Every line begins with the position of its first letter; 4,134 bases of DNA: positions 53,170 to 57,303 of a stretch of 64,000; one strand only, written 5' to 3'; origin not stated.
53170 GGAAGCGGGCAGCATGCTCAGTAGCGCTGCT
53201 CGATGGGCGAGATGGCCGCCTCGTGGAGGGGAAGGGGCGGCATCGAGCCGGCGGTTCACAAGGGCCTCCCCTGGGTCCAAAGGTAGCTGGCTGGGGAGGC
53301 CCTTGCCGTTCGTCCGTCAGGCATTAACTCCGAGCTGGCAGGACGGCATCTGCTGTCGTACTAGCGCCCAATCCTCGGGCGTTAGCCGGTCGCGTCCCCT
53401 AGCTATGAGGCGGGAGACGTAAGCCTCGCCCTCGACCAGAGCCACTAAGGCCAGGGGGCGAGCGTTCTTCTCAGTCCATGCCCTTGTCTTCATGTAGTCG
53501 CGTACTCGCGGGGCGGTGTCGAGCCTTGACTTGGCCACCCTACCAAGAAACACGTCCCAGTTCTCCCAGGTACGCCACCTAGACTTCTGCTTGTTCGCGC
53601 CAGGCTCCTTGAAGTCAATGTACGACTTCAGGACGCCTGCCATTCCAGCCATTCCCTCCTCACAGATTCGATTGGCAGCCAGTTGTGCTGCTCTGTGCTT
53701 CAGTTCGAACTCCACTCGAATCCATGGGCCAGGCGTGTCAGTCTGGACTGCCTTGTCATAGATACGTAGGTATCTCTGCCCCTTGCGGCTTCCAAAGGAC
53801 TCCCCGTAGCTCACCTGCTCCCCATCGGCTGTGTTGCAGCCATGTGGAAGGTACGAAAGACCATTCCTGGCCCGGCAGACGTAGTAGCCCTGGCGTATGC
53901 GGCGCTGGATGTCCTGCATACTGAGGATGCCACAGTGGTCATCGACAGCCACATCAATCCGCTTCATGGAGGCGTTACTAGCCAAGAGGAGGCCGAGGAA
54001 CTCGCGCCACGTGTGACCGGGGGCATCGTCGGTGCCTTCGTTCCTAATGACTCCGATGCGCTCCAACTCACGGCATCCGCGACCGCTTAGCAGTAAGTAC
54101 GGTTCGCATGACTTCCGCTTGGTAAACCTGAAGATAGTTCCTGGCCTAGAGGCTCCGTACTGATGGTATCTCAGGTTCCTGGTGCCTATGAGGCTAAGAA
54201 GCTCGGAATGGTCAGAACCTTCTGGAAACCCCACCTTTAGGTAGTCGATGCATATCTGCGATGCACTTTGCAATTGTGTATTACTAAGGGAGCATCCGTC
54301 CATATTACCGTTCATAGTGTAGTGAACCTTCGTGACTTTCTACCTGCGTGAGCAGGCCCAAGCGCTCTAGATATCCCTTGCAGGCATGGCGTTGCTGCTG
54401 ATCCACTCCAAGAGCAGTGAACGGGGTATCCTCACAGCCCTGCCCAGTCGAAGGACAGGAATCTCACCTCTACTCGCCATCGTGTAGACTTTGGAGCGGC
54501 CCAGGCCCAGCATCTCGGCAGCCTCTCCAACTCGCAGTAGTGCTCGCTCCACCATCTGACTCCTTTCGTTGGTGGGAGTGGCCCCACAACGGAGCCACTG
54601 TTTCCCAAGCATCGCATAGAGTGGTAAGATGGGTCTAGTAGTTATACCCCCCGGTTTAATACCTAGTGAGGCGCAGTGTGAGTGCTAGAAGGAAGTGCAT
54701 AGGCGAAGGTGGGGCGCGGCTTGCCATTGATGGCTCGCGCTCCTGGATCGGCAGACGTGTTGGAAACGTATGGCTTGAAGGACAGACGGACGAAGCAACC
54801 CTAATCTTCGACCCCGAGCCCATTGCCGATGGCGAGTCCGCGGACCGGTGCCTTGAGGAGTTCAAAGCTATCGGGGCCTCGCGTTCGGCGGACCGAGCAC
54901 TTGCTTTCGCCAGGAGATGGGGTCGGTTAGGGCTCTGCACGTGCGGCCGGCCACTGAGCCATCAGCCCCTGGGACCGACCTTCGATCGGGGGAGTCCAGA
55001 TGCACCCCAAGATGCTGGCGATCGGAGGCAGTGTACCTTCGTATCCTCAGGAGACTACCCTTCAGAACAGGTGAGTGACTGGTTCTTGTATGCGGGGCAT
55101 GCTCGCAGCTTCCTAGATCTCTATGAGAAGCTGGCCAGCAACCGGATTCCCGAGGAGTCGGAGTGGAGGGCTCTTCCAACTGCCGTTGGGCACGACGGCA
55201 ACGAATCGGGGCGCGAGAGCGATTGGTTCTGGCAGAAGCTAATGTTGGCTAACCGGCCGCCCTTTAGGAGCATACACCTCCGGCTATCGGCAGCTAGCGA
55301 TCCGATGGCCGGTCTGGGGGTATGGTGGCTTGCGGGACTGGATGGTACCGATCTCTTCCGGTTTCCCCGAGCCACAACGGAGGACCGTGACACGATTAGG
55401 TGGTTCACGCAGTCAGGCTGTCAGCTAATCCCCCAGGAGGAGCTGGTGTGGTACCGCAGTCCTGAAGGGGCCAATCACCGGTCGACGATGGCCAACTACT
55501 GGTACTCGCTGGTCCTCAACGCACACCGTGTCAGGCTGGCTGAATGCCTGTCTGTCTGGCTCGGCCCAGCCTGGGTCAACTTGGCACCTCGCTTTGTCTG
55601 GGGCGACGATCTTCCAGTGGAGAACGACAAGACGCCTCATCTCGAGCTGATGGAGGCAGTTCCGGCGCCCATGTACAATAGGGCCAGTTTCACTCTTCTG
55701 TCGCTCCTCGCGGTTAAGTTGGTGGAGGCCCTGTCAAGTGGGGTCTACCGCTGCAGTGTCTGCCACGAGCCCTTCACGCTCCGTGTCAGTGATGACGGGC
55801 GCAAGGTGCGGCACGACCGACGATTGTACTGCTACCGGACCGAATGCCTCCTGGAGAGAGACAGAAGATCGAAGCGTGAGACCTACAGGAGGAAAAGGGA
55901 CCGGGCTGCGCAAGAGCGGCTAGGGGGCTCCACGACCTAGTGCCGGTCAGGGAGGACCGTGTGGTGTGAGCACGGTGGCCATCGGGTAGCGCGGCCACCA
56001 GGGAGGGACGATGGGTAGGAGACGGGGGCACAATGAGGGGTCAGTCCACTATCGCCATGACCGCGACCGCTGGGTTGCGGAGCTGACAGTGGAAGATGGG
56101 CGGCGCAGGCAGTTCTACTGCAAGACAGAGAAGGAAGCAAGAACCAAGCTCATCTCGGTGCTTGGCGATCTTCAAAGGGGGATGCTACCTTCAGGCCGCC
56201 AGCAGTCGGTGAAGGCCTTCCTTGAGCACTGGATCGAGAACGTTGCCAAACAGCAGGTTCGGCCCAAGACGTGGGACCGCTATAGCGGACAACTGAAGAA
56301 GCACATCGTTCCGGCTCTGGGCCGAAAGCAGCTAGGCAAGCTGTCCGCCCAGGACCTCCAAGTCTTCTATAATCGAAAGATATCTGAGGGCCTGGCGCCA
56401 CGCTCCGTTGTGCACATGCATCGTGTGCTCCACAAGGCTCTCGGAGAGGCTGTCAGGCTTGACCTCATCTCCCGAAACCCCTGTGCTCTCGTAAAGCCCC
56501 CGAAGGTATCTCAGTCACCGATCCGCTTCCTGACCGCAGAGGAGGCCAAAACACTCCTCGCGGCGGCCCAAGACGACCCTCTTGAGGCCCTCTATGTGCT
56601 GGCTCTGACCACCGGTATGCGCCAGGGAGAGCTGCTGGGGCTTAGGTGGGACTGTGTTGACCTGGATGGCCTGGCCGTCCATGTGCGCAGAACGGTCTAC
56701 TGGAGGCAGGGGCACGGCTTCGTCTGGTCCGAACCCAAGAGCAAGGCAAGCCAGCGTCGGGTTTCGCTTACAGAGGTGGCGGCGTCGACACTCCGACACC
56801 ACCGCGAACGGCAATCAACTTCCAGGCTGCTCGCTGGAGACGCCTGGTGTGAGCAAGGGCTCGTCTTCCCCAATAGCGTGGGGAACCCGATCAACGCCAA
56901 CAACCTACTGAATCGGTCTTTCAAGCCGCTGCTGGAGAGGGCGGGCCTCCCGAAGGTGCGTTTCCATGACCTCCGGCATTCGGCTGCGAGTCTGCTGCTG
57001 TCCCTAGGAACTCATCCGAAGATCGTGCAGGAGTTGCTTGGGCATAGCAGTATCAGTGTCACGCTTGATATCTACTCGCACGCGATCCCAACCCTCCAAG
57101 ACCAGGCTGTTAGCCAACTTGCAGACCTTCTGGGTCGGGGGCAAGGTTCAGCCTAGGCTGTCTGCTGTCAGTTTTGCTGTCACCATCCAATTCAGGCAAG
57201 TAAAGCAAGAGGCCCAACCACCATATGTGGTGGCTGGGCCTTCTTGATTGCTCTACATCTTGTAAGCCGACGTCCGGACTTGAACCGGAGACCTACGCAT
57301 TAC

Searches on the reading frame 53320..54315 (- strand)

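Call 68: search_protein_families(library=pfam, max_evalue=0.001, proteins=[window:53320-54315:-])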
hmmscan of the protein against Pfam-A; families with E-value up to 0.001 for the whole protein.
window:53320-54315:- (332 aa): 1 family
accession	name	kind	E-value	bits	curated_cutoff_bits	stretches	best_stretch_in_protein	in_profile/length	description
PF02486.25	Rep_trans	-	5.8e-28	98.3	29.6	1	116-287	2-180/201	Replication initiation factor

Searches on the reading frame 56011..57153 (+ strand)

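Call 68: search_protein_families(library=pfam, max_evalue=0.001, proteins=[window:56011-57153:+])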
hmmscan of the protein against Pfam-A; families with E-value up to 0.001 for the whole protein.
window:56011-57153:+ (381 aa): 3 families
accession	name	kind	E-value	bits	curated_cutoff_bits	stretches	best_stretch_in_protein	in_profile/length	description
PF00589.27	Phage_integrase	-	9.6e-27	94.3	27.1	1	173-358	2-168/172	Phage integrase family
PF14659.12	Phage_int_SAM_3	-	1.6e-14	54.3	22.6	1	68-123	3-57/58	Phage integrase, N-terminal SAM-like domain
PF22022.2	Phage_int_M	-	0.00057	20.5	27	0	69-161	3-93/96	Phage integrase central domain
